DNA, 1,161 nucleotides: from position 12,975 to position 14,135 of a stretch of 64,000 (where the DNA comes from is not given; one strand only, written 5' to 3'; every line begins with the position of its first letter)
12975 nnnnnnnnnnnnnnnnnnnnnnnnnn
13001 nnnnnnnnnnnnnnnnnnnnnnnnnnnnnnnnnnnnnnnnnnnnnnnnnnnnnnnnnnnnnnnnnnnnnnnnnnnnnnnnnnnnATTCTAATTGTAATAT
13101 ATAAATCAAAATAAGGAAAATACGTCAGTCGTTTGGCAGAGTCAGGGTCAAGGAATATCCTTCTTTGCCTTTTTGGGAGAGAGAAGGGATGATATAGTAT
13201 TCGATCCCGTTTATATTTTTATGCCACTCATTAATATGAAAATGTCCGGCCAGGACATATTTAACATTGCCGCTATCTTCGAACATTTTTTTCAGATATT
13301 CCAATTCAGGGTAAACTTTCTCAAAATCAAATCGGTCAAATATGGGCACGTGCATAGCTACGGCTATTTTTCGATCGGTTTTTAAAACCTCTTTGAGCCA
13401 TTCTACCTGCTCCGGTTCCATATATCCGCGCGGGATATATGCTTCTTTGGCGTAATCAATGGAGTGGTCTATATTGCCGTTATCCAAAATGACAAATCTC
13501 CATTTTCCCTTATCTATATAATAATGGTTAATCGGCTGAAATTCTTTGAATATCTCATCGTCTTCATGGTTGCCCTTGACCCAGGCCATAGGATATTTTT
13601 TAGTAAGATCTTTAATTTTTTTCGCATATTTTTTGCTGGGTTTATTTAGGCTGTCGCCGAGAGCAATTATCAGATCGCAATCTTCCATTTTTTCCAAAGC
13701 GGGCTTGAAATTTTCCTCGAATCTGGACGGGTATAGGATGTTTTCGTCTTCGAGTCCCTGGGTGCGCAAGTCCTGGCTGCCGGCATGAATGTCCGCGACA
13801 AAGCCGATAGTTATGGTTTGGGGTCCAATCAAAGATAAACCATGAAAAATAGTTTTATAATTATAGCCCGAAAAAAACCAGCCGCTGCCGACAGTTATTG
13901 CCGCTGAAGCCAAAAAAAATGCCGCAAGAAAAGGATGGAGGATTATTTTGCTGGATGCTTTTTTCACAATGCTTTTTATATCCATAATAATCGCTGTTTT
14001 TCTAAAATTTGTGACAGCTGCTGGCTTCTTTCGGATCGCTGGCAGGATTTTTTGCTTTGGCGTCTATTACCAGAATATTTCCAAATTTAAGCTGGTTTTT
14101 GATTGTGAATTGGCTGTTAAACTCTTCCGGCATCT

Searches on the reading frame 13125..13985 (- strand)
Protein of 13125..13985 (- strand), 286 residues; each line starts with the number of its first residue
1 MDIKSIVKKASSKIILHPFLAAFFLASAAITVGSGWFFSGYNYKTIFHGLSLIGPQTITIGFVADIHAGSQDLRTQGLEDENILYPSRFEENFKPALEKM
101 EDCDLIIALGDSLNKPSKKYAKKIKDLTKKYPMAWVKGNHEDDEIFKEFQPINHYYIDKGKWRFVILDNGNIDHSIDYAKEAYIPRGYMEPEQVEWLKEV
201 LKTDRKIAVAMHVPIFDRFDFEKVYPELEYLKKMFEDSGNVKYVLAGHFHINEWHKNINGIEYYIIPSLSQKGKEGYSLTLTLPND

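Call 26: search_protein_families(library=pfam, proteins=[window:13125-13985:-], max_evalue=0.001)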
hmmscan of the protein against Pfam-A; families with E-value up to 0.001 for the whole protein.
window:13125-13985:- (286 aa): 2 families
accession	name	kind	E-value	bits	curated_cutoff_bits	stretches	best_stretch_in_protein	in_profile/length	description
PF00149.33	Metallophos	-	2.3e-14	54.7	21.5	1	59-251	2-190/191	Calcineurin-like phosphoesterase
PF12850.12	Metallophos_2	-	3.3e-07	30.9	27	1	60-256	3-123/154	Calcineurin-like phosphoesterase superfamily domain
